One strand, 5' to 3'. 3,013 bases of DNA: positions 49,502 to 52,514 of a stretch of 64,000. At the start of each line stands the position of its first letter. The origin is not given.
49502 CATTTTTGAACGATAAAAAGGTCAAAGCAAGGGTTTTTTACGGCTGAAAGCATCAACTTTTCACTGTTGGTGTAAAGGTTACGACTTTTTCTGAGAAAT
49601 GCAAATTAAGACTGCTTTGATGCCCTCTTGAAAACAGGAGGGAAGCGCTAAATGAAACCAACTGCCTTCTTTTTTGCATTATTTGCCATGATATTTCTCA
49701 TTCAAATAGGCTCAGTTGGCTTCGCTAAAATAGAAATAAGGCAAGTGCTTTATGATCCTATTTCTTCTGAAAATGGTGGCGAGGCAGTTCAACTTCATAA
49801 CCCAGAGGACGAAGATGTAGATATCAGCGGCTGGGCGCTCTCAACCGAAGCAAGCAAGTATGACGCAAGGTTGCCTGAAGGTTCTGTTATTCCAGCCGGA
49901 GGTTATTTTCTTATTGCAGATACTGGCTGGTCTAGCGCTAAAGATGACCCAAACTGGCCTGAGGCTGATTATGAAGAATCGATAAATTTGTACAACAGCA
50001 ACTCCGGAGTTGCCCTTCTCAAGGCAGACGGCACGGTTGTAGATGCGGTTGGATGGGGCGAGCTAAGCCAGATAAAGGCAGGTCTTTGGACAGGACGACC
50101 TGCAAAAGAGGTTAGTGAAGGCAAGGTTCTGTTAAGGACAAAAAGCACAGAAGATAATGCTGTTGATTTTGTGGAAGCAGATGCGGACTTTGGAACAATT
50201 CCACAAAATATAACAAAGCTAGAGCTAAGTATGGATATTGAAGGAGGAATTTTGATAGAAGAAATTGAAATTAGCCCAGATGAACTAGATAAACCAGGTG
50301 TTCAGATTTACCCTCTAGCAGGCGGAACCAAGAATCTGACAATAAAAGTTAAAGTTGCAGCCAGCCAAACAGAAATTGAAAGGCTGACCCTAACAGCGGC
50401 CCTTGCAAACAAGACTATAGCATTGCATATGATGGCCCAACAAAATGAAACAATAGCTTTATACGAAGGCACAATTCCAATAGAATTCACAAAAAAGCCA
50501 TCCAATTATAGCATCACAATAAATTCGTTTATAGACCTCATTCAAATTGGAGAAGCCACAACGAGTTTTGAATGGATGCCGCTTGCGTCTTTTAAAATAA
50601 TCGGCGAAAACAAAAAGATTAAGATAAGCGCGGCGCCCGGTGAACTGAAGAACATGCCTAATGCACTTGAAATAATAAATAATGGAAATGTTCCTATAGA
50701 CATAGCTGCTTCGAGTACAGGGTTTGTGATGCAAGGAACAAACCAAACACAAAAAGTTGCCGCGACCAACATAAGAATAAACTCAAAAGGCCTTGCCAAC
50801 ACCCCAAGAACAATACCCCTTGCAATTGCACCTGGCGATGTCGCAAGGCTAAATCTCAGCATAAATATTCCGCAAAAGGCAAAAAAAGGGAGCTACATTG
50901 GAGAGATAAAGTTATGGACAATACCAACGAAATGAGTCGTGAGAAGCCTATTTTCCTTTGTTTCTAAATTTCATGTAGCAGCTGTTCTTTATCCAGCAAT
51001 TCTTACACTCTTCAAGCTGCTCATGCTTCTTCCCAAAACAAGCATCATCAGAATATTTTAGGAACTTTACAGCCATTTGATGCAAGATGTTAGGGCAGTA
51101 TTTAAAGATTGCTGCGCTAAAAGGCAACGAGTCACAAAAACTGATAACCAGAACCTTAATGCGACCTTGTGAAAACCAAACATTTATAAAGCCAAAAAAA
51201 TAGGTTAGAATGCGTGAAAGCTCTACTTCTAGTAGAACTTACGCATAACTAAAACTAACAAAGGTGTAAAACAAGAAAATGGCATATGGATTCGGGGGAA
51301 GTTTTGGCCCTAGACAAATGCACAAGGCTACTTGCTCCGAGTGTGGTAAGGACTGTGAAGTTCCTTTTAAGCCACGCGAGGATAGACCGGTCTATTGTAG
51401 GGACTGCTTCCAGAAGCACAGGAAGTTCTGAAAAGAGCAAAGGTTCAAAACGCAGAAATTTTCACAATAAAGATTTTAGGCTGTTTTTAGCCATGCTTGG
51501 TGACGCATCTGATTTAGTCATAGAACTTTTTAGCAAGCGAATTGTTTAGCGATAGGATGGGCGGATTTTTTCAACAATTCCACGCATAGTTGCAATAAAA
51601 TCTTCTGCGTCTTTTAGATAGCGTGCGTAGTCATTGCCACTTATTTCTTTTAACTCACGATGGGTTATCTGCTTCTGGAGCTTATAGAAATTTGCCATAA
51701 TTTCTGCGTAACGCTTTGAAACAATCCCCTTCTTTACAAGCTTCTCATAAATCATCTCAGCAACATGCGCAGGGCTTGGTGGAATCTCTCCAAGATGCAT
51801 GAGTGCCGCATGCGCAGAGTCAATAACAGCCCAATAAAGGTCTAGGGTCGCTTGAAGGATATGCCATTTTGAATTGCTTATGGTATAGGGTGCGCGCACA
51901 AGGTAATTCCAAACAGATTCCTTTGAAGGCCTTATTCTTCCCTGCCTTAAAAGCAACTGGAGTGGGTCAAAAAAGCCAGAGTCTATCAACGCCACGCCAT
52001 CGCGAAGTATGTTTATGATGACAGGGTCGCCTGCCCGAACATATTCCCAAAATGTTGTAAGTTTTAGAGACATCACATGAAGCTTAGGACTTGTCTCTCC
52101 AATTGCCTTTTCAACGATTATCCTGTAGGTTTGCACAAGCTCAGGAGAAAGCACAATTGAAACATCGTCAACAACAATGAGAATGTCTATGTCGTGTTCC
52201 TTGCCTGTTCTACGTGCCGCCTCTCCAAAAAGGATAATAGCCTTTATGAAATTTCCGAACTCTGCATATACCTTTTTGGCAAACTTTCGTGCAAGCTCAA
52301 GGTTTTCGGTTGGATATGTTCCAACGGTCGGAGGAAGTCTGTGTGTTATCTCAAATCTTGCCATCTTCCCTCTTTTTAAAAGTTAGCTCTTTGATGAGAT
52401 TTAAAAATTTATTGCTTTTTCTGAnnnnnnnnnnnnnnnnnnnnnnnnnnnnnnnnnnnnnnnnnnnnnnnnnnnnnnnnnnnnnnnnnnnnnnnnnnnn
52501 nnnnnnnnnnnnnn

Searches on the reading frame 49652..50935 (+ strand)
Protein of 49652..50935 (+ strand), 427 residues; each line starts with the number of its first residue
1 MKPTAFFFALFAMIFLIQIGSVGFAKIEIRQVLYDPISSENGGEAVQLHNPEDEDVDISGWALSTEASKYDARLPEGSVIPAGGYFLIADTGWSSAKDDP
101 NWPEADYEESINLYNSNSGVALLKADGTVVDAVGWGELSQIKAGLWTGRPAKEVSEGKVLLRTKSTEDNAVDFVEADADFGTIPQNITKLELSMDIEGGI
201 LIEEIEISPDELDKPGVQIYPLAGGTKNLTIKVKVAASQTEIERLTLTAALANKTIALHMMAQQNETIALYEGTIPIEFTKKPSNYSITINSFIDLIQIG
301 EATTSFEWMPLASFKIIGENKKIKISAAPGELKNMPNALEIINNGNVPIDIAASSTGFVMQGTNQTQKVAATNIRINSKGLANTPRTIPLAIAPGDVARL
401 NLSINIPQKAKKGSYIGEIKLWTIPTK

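Call 3: search_protein_families(library=pfam, proteins=[window:49652-50935:+], max_evalue=0.1)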
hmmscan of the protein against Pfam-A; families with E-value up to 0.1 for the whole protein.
window:49652-50935:+ (427 aa): 3 families
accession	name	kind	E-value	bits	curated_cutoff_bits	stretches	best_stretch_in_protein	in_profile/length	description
PF00932.25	LTD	-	4.2e-18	66.1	34.3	1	25-136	6-108/109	Lamin Tail Domain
PF10633.15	NPCBM_assoc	-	0.026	15.2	24.4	0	383-416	38-70/78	NPCBM-associated, NEW3 domain of alpha-galactosidase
PF11614.14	FixG_C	-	0.067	13.8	25.6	0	363-420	40-98/119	IG-like fold at C-terminal of FixG, putative oxidoreductase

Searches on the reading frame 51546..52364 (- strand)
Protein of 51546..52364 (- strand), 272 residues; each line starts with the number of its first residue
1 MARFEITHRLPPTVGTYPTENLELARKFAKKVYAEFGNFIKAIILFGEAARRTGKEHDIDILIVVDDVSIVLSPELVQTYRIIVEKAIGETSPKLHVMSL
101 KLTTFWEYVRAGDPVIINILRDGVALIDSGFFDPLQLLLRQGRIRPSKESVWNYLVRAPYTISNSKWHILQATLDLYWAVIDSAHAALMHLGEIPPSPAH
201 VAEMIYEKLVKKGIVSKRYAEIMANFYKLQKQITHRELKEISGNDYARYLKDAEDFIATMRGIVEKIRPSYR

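Call 3: search_protein_families(library=pfam, proteins=[window:51546-52364:-], max_evalue=0.1)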
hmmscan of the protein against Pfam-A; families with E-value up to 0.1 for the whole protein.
window:51546-52364:- (272 aa): 2 families
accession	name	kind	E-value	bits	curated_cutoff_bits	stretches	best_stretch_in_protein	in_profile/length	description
PF18765.7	Polbeta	-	0.00076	20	26.9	1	39-74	12-43/93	Polymerase beta, Nucleotidyltransferase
PF01909.29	NTP_transf_2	-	0.0012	19.6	21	1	26-91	2-61/93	Nucleotidyltransferase domain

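Call 4: search_protein_families(library=ncbifam, proteins=[window:51546-52364:-], max_evalue=0.1)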
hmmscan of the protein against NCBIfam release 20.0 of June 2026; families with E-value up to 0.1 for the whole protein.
window:51546-52364:- (272 aa): 2 families
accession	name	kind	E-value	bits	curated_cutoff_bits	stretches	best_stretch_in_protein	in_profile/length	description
NF033061.1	ANT_4p_I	equivalog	0.013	15.1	350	1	19-68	9-59/253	ANT(4')-I family aminoglycoside nucleotidyltransferase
NF033220.1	ANT_3pp_II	equivalog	0.029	13.7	400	0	28-98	10-81/258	ANT(3'')-II family aminoglycoside nucleotidyltransferase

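Call 31: search_protein_families(library=padloc, proteins=[window:51546-52364:-], max_evalue=0.1)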
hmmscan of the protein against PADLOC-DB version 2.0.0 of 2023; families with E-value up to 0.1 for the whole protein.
window:51546-52364:- (272 aa): 4 families
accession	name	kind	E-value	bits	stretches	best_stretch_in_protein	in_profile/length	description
PDLC04903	PDC-S09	-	4.4e-08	31.4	1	23-125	9-107/108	-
PDLC04907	PDC-S09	-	0.0032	15.6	1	22-68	11-56/114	-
PDLC04368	PDC-M05A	-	0.0061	14.4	0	34-71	101-139/201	-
PDLC04369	PDC-M05A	-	0.047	11.3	0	37-71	100-135/201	-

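Call 32: search_protein_families(library=phrogs, proteins=[window:51546-52364:-], max_evalue=0.1)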
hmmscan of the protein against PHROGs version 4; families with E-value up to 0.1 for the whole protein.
window:51546-52364:- (272 aa): 0 families

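Call 55: search_solved_structures(query=window:51546-52364:-, max_evalue=1)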
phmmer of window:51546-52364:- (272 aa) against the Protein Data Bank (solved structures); distinct sequences matched with E-value up to 1: 1.
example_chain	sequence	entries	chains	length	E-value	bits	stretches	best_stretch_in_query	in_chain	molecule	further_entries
1dk5_A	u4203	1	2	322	0.11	15.2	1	202-265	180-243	ANNEXIN 24(CA32)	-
